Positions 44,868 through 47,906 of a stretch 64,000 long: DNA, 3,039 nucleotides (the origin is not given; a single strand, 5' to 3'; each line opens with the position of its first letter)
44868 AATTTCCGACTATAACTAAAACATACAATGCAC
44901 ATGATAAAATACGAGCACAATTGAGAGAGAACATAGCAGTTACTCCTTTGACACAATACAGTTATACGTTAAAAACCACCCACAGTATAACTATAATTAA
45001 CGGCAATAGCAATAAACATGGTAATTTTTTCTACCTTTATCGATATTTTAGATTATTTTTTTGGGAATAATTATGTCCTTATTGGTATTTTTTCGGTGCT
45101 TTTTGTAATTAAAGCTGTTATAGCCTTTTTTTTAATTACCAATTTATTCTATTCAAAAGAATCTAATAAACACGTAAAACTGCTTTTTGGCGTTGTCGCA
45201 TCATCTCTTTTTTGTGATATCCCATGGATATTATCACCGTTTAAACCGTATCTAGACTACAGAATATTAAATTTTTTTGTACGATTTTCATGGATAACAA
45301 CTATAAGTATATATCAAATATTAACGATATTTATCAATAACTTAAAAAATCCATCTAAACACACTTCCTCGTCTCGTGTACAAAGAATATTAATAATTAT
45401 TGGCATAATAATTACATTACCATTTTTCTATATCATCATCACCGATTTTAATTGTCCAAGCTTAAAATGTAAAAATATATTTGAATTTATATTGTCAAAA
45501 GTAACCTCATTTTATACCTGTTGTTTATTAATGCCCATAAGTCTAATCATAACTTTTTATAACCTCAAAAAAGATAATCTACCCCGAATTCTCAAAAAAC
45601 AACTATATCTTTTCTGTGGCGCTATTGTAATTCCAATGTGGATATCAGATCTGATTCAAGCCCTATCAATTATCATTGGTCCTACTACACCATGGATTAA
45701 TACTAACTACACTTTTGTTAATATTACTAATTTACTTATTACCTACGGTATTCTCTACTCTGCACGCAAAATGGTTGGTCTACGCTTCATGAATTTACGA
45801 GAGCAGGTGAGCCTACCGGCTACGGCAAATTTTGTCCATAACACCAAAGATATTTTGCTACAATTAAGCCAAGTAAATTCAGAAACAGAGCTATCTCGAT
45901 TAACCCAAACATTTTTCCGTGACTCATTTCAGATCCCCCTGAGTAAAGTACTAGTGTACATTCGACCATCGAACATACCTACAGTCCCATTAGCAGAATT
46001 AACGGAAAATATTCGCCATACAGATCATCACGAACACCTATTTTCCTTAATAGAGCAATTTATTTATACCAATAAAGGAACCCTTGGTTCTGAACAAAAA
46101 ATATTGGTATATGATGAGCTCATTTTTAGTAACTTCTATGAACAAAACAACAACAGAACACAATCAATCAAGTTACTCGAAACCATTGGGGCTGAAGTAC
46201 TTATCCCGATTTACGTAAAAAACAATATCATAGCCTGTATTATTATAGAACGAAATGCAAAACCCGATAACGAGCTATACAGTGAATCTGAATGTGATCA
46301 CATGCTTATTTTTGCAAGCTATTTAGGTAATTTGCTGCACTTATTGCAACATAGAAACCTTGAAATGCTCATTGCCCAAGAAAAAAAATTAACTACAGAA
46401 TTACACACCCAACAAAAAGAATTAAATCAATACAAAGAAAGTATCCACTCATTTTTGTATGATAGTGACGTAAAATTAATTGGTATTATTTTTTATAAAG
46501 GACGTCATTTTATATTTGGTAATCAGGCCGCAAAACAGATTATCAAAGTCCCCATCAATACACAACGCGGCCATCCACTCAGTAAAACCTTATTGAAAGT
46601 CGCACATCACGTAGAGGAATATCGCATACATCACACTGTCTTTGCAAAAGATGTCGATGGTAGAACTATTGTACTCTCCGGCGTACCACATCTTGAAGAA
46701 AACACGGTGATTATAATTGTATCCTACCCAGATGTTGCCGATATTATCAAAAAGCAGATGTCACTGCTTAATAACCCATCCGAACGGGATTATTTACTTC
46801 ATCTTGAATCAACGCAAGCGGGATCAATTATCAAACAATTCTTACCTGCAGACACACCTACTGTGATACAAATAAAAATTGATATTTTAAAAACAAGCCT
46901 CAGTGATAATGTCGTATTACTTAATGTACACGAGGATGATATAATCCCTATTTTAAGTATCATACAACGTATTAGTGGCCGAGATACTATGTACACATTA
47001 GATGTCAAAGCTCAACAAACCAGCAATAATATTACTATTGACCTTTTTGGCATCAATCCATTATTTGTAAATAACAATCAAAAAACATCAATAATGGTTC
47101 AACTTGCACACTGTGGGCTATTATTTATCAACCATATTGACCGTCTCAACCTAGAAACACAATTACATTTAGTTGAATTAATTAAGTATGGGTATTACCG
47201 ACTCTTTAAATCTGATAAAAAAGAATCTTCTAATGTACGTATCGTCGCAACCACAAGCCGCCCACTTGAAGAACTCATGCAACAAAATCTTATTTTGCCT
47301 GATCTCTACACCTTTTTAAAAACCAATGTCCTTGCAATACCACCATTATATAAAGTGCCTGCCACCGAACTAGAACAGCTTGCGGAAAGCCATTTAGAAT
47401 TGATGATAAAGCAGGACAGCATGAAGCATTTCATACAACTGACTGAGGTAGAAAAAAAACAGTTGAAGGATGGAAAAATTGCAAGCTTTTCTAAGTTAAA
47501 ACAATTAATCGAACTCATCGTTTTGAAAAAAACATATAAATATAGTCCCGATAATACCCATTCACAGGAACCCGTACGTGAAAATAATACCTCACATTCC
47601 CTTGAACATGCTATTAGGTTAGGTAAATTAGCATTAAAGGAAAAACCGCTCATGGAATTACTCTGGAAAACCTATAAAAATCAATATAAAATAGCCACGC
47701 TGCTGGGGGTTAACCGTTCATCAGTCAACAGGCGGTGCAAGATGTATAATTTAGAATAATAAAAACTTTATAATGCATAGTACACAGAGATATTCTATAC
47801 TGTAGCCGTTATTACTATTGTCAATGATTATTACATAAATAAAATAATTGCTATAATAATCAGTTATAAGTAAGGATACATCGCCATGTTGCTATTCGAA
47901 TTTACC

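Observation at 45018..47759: Membrane-anchored NtrC-type enhancer-binding-protein look-alike with all ATPase motifs degenerate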

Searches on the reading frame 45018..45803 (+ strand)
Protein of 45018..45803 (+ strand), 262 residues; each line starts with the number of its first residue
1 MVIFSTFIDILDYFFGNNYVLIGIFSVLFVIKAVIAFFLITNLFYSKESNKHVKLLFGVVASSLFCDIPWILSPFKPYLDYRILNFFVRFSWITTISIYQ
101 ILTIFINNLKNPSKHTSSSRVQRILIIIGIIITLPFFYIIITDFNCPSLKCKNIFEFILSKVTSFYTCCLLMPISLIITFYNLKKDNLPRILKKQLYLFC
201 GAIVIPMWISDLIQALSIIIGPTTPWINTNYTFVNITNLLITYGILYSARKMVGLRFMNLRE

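Call 48: predict_structure(alignment_id=A2)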
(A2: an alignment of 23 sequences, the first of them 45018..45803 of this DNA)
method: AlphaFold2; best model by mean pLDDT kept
length: 262 residues; sequences in the alignment: 23
mean_pLDDT: 85.7   pTM: 0.83
mean pLDDT of the five models: 85.7, 85.3, 84.7, 83.3, 82.0
residues with pLDDT >= 90: 126; 70-90: 109; 50-70: 13; < 50: 14
segments of 3 or more residues with pLDDT < 50: 224-228, 254-262
pLDDT, mean of each block of 10 residues (from residue 1): 84 86 93 94 84 93 95 91 93 96 90 65 93 96 89 90 94 92 88 88 90 84 53 85 85 49 34
secondary structure, 60 per line:
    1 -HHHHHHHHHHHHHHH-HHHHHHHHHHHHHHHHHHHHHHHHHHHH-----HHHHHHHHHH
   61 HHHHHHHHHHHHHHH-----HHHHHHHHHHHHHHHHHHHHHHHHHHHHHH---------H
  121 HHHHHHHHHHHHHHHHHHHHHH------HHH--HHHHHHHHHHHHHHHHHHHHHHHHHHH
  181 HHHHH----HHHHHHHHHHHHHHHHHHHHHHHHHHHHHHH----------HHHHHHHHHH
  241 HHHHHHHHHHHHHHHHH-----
elements in order: H2-16 H18-45 H51-75 H81-110 H120-142 H154-185 H190-220 H231-257

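Call 50: fold_search(model_id=the predicted structure, library=pdb)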
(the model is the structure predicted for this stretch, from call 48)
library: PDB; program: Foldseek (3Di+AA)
matches with E <= 10: 1006; with E <= 0.001: 4
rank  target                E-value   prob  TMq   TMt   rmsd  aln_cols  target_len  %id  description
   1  9mdu_A                3.1e-04  1.00  0.58  0.54   6.4       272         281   17  Human CXCR4 tetramer (released 2025-09-10)
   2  8u4t_AA               5.8e-04  1.00  0.57  0.55   6.2       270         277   16  Structure of tetrameric CXCR4 in complex with REGN7663 Fab (released 2024-03-13)
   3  9mdu_B                8.2e-04  1.00  0.58  0.55   6.7       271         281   16  Human CXCR4 tetramer (released 2025-09-10)
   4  8k2w_R                9.3e-04  1.00  0.49  0.46   7.5       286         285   12  Structure of CXCR3 complexed with antagonist AMG487 (released 2023-11-29)
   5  8ic0_A                1.0e-03  1.00  0.47  0.42   7.9       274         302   12  Cryo-EM structure of CXCL8 bound C-X-C chemokine receptor 1 in complex with Gi heterotrimer (released 2023-07-19)
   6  7xk8_R                1.4e-03  1.00  0.51  0.48   7.9       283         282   16  Cryo-EM structure of the Neuromedin U receptor 2 (NMUR2) in complex with G Protein and its endogeneous Peptide-Agonist (released 2023-02-22)
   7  7y24_E                1.6e-03  1.00  0.58  0.55   6.2       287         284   10  Cryo-EM structure of the octreotide-bound SSTR2-miniGo-scFv16 complex (released 2022-10-19)
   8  4bv0_A                1.6e-03  1.00  0.53  0.49   7.4       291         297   13  High Resolution Structure of Evolved Agonist-bound Neurotensin Receptor 1 Mutant without Lysozyme Fusion (released 2014-01-29)
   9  8zpl_R                1.7e-03  1.00  0.56  0.53   6.4       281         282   14  Cryo-EM strucutre of CXCR4 complexed with antagonist HF51116 (released 2025-02-26)
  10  8sai_A                1.8e-03  1.00  0.53  0.49   6.6       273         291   15  Cryo-EM structure of GPR34-Gi complex (released 2023-10-04)
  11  8xgu_A                2.0e-03  1.00  0.51  0.47   7.3       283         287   12  a peptide receptor complex structure (released 2024-10-30)
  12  7td1_R                2.1e-03  1.00  0.54  0.50   6.5       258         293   15  Lysophosphatidic acid receptor 1-Gi complex bound to LPA, state a (released 2022-02-09)
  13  8u4p_R                2.1e-03  1.00  0.56  0.52   6.2       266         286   15  Structure of AMD3100-bound CXCR4/Gi complex (released 2024-03-13)
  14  8xws_C                2.3e-03  1.00  0.50  0.45   7.5       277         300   12  Structure of CXCR2 bound to CXCL5 (Ligand-receptor focused map) (released 2025-01-15)
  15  7sk9_A                2.6e-03  1.00  0.48  0.46   7.5       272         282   11  Cryo-EM structure of human ACKR3 in complex with a small molecule partial agonist CCX662, and an intracellular Fab (released 2022-07-27)
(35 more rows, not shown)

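Call 51: search_protein_representatives(alignment_id=A2)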
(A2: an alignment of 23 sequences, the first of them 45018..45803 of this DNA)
Query: 23 sequences, 259 profile positions. Proteins with E-value up to 0.001 (for the whole library): 388; up to 1e-10: 346; up to 1e-30: 194. The best 150 are listed.
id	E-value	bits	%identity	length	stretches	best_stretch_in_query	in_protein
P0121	3.7e-78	279.2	-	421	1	6-258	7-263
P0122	4.0e-78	279.1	-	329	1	1-258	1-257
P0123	1.1e-77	277.7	-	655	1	2-258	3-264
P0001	6.3e-77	275.2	-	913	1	2-258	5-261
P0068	1.5e-76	274.0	-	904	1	1-258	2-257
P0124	5.1e-74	265.7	-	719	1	2-258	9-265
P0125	2.2e-73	263.6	-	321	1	1-258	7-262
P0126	5.8e-71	255.7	-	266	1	1-248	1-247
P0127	3.5e-70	253.1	-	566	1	1-258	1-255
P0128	3.1e-69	250.0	-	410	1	2-258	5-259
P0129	3.4e-68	246.6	-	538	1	1-258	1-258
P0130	1.7e-67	244.3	-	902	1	1-259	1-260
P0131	1.3e-65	238.1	-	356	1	59-258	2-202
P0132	1.9e-65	237.6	-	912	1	1-258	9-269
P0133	3.7e-65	236.6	-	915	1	1-258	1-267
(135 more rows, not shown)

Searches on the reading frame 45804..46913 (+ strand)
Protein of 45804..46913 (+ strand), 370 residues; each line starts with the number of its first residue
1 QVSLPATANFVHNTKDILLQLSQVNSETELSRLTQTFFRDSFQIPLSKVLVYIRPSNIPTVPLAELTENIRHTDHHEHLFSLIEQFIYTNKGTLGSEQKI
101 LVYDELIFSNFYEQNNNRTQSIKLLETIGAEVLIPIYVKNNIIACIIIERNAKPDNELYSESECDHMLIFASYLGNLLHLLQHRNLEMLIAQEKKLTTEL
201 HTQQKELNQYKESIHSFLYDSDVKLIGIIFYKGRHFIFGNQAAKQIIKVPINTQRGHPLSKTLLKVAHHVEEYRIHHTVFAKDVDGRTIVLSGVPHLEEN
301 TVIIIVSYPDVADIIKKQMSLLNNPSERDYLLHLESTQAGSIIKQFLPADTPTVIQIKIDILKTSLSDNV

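Call 63: search_solved_structures(query=A4, max_evalue=10, show_alignments=2)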
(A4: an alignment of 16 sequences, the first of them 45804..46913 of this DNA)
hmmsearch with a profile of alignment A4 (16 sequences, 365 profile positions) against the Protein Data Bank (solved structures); distinct sequences matched with E-value up to 10: 3.
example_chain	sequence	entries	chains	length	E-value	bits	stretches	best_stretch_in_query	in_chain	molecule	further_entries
5jwf_A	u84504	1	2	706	1.4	11.2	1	297-326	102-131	Asp/Glu-specific dipeptidyl-peptidase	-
5sdc_A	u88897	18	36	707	1.4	11.1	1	297-326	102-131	Asp/Glu-specific dipeptidyl-peptidase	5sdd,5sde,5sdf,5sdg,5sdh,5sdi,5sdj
4xzy_A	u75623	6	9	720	1.5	11.1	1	297-326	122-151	Peptidase S46 | Asp/Glu-specific dipeptidyl-peptidase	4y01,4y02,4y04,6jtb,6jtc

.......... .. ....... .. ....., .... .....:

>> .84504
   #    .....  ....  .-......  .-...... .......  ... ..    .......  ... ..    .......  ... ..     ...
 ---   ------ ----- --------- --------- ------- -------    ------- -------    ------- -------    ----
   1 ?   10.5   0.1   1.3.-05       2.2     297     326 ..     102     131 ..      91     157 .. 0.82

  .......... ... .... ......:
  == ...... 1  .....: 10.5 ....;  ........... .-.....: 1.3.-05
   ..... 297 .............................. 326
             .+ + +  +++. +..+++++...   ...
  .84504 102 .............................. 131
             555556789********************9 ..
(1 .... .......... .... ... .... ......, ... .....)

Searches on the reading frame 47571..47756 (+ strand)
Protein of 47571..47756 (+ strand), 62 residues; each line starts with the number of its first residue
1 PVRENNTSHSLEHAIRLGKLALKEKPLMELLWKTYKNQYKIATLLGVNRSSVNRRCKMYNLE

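Call 68: search_solved_structures(query=A5, max_evalue=10, show_alignments=3)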
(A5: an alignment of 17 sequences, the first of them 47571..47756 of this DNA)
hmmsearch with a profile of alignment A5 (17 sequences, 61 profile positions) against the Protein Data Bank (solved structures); distinct sequences matched with E-value up to 10: 15.
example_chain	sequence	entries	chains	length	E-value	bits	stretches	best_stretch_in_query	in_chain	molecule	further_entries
1etq_A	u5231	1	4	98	0.0032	20.6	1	25-60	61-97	FACTOR FOR INVERSION STIMULATION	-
1eto_A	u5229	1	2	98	0.019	18.1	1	26-60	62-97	FACTOR FOR INVERSION STIMULATION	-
6m10_A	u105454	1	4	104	0.022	17.9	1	35-60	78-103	Putative Fis-like DNA-binding protein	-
1etw_A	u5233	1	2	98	0.023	17.8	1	27-60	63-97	FACTOR FOR INVERSION STIMULATION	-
1fip_A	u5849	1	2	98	0.026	17.6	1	27-60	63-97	FACTOR FOR INVERSION STIMULATION (FIS)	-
1ety_A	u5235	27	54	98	0.027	17.6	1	27-60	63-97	FACTOR FOR INVERSION STIMULATION | FACTOR FOR INVERSION STIMULATION (FIS) | DNA-binding protein fis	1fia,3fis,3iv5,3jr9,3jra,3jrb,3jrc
1etv_A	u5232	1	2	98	0.028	17.6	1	27-60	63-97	FACTOR FOR INVERSION STIMULATION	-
4fis_A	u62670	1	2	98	0.032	17.4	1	27-60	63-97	FACTOR FOR INVERSION STIMULATION (FIS)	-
1etk_A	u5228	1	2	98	0.038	17.1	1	35-60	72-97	FACTOR FOR INVERSION STIMULATION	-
1f36_A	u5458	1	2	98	0.045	16.9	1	27-60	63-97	FIS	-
1g2h_A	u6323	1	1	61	0.11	15.6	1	23-60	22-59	TRANSCRIPTIONAL REGULATORY PROTEIN TYRR HOMOLOG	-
8tac_A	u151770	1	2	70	0.17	15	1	5-52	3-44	DBP48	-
1etx_A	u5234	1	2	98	0.73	13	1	35-60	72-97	FACTOR FOR INVERSION STIMULATION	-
6v65_B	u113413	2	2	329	1.8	11.7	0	29-54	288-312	Neurofibromin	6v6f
1nf1_A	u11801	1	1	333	1.9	11.7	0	29-54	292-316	PROTEIN (NEUROFIBROMIN)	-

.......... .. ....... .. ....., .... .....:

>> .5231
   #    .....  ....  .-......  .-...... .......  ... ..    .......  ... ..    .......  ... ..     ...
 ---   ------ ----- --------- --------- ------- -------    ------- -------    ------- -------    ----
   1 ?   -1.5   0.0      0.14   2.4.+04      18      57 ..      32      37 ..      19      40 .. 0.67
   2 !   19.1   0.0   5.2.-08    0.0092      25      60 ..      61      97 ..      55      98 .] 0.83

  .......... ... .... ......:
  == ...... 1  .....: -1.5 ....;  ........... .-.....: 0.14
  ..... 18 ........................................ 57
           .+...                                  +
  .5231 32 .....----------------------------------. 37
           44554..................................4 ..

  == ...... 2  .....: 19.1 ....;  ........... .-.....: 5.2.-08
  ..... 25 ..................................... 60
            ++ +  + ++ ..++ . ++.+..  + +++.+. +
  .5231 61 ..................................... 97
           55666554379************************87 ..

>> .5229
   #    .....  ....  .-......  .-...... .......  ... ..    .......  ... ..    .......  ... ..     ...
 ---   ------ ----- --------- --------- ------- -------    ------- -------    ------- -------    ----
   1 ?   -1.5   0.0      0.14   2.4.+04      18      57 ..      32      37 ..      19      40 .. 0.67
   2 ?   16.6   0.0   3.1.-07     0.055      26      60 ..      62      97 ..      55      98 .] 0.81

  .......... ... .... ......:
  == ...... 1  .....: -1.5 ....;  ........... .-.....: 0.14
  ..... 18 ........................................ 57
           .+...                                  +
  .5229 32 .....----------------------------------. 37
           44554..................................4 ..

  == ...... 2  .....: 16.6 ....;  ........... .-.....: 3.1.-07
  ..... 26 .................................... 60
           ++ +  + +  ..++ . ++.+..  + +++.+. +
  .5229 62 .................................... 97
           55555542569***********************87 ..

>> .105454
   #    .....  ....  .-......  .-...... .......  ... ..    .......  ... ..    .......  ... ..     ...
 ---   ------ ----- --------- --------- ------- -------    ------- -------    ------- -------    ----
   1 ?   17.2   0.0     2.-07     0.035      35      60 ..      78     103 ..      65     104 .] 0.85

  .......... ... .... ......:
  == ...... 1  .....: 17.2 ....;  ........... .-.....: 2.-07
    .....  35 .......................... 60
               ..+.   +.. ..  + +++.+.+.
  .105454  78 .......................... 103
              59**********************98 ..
